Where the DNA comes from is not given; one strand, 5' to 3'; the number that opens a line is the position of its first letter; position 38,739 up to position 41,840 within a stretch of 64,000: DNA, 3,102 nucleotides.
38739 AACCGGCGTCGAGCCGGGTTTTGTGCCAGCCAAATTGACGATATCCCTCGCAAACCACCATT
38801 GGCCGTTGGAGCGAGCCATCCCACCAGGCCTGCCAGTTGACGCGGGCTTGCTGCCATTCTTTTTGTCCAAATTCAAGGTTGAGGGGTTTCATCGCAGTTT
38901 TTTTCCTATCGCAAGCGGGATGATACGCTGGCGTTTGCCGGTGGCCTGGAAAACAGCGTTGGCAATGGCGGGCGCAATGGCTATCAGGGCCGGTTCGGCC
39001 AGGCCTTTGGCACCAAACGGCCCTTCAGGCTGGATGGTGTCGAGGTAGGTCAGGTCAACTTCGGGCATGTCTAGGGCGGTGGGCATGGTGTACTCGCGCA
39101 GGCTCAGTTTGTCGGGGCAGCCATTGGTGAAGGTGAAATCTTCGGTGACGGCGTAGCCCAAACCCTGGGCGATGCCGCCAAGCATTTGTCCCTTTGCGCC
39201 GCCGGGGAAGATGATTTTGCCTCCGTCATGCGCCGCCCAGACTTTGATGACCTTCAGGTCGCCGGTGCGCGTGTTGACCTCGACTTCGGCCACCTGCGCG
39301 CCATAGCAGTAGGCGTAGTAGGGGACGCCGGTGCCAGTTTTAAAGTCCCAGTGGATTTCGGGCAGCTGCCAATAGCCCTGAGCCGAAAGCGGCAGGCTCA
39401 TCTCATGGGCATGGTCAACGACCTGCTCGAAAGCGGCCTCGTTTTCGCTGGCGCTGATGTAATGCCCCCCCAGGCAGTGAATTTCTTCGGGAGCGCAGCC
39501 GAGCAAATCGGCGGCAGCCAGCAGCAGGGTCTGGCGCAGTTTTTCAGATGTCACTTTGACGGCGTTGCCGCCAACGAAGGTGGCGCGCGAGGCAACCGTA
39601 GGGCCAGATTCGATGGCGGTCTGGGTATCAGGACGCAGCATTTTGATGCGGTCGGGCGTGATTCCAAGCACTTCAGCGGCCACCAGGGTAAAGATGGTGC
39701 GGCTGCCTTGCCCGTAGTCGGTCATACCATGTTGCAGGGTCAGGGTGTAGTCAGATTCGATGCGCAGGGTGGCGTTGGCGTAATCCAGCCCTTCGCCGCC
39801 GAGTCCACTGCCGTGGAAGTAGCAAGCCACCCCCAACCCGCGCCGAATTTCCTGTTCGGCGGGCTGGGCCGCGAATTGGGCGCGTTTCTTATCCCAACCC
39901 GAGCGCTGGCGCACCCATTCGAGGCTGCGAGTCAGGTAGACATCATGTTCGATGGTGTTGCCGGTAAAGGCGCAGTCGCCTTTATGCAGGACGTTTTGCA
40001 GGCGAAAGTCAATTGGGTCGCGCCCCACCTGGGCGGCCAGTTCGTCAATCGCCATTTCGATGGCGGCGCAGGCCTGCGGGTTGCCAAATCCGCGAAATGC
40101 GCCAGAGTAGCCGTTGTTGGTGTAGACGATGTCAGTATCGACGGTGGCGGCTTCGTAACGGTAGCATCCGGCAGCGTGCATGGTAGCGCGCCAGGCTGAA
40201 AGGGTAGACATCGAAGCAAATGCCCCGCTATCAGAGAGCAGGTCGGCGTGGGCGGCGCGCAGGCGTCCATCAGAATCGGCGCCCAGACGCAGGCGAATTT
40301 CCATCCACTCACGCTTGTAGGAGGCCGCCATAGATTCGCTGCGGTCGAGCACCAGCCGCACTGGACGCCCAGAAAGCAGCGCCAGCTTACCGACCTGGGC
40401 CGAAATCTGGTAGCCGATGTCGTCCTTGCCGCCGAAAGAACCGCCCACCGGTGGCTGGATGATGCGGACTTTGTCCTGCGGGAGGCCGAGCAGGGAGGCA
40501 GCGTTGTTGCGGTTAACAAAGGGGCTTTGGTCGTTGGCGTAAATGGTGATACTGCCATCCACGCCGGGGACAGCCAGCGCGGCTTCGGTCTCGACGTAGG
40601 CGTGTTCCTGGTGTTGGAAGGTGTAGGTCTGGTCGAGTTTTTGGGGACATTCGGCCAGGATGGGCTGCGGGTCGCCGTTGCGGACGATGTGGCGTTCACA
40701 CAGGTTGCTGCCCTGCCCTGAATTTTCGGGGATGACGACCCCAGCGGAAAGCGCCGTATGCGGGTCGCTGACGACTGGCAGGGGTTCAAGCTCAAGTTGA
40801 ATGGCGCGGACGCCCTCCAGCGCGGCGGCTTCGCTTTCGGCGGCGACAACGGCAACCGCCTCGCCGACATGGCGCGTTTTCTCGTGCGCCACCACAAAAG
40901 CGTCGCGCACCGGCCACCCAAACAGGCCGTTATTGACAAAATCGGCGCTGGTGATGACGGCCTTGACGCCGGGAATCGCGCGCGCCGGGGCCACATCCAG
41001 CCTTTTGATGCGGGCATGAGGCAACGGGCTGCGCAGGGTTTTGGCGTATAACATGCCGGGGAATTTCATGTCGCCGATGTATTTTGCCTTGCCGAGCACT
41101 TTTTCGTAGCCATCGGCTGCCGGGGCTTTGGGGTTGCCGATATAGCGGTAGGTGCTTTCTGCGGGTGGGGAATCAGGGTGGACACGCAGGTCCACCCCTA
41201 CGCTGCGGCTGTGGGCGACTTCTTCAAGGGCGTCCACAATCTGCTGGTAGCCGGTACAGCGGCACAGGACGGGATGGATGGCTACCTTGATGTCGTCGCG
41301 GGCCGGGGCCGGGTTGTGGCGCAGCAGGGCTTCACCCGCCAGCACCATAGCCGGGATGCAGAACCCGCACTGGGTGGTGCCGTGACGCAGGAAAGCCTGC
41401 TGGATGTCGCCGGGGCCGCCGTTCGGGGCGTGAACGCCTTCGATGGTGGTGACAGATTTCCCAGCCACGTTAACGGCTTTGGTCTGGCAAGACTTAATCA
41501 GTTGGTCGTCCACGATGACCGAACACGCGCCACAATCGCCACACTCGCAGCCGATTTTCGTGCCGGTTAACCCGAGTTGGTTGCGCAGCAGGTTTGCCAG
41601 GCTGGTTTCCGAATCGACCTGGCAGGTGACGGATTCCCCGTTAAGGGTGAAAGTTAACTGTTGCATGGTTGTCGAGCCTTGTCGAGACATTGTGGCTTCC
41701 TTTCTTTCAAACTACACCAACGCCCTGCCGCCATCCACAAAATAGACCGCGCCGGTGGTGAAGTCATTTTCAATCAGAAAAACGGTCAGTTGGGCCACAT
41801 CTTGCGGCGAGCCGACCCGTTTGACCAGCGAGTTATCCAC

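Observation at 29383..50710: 19-gene co-directional catabolic island built around YgeW/YgeY/SsnA/XdhD-like genes plus unexpected partners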

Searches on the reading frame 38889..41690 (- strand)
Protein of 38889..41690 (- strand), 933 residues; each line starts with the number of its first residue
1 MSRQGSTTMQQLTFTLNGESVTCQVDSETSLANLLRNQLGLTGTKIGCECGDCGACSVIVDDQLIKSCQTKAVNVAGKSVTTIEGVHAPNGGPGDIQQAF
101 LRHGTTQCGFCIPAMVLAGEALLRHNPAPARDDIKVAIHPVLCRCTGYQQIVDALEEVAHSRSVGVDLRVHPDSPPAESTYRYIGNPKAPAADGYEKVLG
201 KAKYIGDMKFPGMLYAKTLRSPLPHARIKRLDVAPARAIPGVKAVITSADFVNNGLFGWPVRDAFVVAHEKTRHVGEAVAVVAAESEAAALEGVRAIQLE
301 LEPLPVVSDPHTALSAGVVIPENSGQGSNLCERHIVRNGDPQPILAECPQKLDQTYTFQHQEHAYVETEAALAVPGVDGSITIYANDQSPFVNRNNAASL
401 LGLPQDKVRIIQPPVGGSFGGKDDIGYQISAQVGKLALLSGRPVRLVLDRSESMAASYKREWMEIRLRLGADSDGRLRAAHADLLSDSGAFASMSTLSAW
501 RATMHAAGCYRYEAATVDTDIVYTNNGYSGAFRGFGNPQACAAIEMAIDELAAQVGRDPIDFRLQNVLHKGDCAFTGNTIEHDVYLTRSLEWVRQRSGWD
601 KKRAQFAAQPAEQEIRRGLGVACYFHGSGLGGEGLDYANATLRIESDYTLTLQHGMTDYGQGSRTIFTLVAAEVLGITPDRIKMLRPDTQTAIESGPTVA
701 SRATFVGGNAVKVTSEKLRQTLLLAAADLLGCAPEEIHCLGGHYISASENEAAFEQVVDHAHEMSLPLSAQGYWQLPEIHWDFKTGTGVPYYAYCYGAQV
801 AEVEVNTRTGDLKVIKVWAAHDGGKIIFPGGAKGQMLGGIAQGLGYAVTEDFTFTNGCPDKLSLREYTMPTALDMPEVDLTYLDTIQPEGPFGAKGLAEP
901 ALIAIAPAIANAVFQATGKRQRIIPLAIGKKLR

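Call 3: search_protein_families(library=pfam, proteins=[window:38889-41690:-])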
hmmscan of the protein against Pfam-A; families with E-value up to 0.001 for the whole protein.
window:38889-41690:- (933 aa): 5 families
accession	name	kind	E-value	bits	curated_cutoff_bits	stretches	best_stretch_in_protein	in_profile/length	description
PF20256.3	MoCoBD_2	-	2.4e-79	267.2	27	1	593-876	2-283/283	Molybdopterin cofactor-binding domain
PF02738.23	MoCoBD_1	-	8.2e-73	244.9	27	1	329-567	8-244/244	Molybdopterin cofactor-binding domain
PF01315.27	Ald_Xan_dh_C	-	1e-25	90.6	31.3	1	200-305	2-110/110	Aldehyde oxidase and xanthine dehydrogenase, a/b hammerhead domain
PF01799.25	Fer2_2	-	1.4e-23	83.2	30.3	1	82-155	1-74/75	[2Fe-2S] binding domain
PF00111.32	Fer2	-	1.6e-05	25.2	21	1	14-70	1-74/77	2Fe-2S iron-sulfur cluster binding domain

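Call 5: search_protein_families(library=ncbifam, proteins=[window:38889-41690:-], max_evalue=1e-10)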
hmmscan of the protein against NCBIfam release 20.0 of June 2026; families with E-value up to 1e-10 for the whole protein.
window:38889-41690:- (933 aa): 20 families
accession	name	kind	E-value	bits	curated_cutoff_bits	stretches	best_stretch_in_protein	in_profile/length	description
TIGR03311.1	Se_dep_XDH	equivalog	5.9e-171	570.5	830.45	2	13-732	2-686/848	selenium-dependent xanthine dehydrogenase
NF045668.1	pterin_aldehy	equivalog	9e-164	546.9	1100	2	12-721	3-717/905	molybdopterin-dependent aldehyde oxidoreductase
TIGR03194.1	4hydrxCoA_A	equivalog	2.9e-151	505.4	994.55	1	190-929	2-740/746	4-hydroxybenzoyl-CoA reductase subunit alpha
TIGR03196.1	pucD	equivalog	1.4e-149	499.9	783.65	1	184-926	3-749/763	xanthine dehydrogenase subunit D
NF043082.1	XdhA_XDHase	equivalog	1e-142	476.9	780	1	191-927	7-744/758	xanthine dehydrogenase subunit XdhA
NF007426.0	PRK09970.1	equivalog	9.4e-135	450.5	916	1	190-927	11-747/761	xanthine dehydrogenase molybdenum-binding subunit XdhA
TIGR02965.1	xanthine_xdhB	equivalog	5e-112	375.5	849.5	1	196-913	12-729/758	xanthine dehydrogenase molybdopterin binding subunit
NF041018.1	glyceraldDH_alpha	equivalog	3.2e-98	330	790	1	183-926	2-735/741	glyceraldehyde dehydrogenase subunit alpha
TIGR03313.1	Se_sel_red_Mo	hypoth_equivalog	2.6e-94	316.7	1101.9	2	339-919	362-933/951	molybdopterin-dependent oxidoreductase Mo/Fe-S-binding subunit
NF040766.1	CODH_aero_grp5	exception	3.6e-90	303.2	950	2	196-753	16-584/785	aerobic carbon-monoxide dehydrogenase large subunit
TIGR02416.1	CO_dehy_Mo_lg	equivalog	7.7e-86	288.9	991.15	1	199-917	7-750/770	aerobic carbon-monoxide dehydrogenase large subunit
TIGR02969.1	mam_aldehyde_ox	subfamily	1.4e-81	274.6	1912.3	2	193-921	584-1287/1330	aldehyde oxidase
NF041671.1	peri_hyde_PaoC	equivalog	3.1e-80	270.5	1180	1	182-932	16-728/735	aldehyde oxidoreductase molybdenum-binding subunit PaoC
NF043084.2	XdhC_XDHase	equivalog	7.2e-47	158.7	217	1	11-158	2-149/151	xanthine dehydrogenase subunit XdhC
TIGR03193.1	4hydroxCoAred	equivalog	8.8e-44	149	257.8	1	12-157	2-146/148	4-hydroxybenzoyl-CoA reductase subunit gamma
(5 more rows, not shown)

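Call 25: find_related_loci(query=window:38889-41690:-, collection=genome_contigs, flank=10000)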
Query window:38889-41690:- (933 aa) in genome_contigs; peptide patterns used: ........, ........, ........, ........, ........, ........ (x = any residue, [..] = any of these).
29 stretches matched a pattern; 2 encode a relative of the query (tblastn E <= 1e-3); 2 distinct loci.
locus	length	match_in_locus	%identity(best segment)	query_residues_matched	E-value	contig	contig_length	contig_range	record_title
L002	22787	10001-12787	72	3-931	0e+0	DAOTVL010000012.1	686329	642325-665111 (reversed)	MAG TPA_asm: Anaerolineales bacterium isolate H11_54 k163_622779, whole genome shotgun sequence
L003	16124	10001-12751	29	9-926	2e-112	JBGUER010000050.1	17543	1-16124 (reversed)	MAG: Clostridiaceae bacterium isolate DXN-07 NODE_50_length_17543_cov_3.883373, whole genome shotgun sequence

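Call 42: find_related_loci(query=A1, collection=metagenome_contigs, flank=10000)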
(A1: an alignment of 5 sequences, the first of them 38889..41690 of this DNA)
Query A1 (933 aa) in metagenome_contigs; peptide patterns used: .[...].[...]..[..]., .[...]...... (x = any residue, [..] = any of these).
202 stretches matched a pattern; 29 encode a relative of the query (tblastn E <= 1e-3); 28 distinct loci.
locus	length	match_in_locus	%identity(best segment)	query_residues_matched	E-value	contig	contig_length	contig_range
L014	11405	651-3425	83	8-932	0e+0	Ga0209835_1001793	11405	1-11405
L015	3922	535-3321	72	3-931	0e+0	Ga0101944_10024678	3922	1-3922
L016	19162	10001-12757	64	9-926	0e+0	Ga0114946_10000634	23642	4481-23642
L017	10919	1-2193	82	202-931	0e+0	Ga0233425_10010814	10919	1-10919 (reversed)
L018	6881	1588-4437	62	9-930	0e+0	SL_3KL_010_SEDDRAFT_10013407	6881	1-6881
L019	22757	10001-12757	63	9-926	0e+0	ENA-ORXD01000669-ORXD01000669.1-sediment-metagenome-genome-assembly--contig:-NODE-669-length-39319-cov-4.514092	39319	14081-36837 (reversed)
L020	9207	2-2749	61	16-928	0e+0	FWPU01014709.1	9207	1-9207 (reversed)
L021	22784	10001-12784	62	4-928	0e+0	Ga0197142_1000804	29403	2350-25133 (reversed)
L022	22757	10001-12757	63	9-926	0e+0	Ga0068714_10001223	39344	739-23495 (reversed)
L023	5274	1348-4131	63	12-931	0e+0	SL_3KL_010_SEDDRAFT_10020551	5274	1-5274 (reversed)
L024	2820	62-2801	61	8-927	0e+0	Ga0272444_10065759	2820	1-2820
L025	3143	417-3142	61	1-917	0e+0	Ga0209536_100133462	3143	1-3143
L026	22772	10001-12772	72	5-926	0e+0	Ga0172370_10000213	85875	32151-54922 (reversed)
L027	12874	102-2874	59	3-926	0e+0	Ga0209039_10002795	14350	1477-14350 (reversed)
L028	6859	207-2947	59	14-926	0e+0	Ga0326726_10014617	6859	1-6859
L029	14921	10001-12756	59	11-926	0e+0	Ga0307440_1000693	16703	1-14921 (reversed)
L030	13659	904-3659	59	11-926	0e+0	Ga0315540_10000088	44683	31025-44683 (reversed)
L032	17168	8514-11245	59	11-926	0e+0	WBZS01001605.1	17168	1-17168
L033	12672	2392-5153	60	1-926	0e+0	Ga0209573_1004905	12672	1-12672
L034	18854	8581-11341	58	7-926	0e+0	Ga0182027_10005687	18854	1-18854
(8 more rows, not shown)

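Call 51: search_solved_structures(query=window:38889-41690:-, max_evalue=1e-30)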
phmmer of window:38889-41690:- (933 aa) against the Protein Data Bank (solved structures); distinct sequences matched with E-value up to 1e-30: 48.
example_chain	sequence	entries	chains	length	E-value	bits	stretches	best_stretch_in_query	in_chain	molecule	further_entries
1sij_A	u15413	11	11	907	1.4e-117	397.3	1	11-925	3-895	Aldehyde oxidoreductase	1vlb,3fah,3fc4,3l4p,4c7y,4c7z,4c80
1dgj_A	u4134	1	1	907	3.6e-105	356.2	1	11-927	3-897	ALDEHYDE OXIDOREDUCTASE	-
1rm6_A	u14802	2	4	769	4.4e-102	346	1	188-927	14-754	4-hydroxybenzoyl-CoA reductase alpha subunit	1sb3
2ckj_A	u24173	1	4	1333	7.7e-86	292.2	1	165-906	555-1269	XANTHINE OXIDOREDUCTASE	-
2e1q_A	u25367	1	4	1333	3.7e-85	290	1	165-906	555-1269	Xanthine dehydrogenase/oxidase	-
3una_A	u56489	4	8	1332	2e-83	284.2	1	168-903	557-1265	Xanthine dehydrogenase/oxidase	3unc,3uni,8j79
1fo4_A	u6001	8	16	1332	2.1e-83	284.1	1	168-903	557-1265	XANTHINE DEHYDROGENASE | Xanthine dehydrogenase/oxidase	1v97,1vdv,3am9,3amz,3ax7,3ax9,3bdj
1n5x_A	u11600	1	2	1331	3e-83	283.7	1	168-903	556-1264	Xanthine Dehydrogenase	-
1wyg_A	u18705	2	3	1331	3.4e-80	273.5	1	170-903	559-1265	Xanthine dehydrogenase/oxidase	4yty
4yrw_A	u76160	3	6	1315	4e-80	273.3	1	169-713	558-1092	Xanthine dehydrogenase/oxidase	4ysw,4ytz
2e3t_A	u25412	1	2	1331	7.8e-80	272.4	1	170-903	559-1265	Xanthine dehydrogenase/oxidase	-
3an1_A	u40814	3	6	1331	7.8e-80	272.4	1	170-903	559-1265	Xanthine dehydrogenase/oxidase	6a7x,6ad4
6adj_A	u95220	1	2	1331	7.8e-80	272.3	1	170-903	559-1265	Xanthine dehydrogenase/oxidase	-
6ac4_A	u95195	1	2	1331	7.8e-80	272.3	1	170-903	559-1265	Xanthine dehydrogenase/oxidase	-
6abu_A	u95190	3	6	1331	7.8e-80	272.3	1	170-903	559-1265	Xanthine dehydrogenase/oxidase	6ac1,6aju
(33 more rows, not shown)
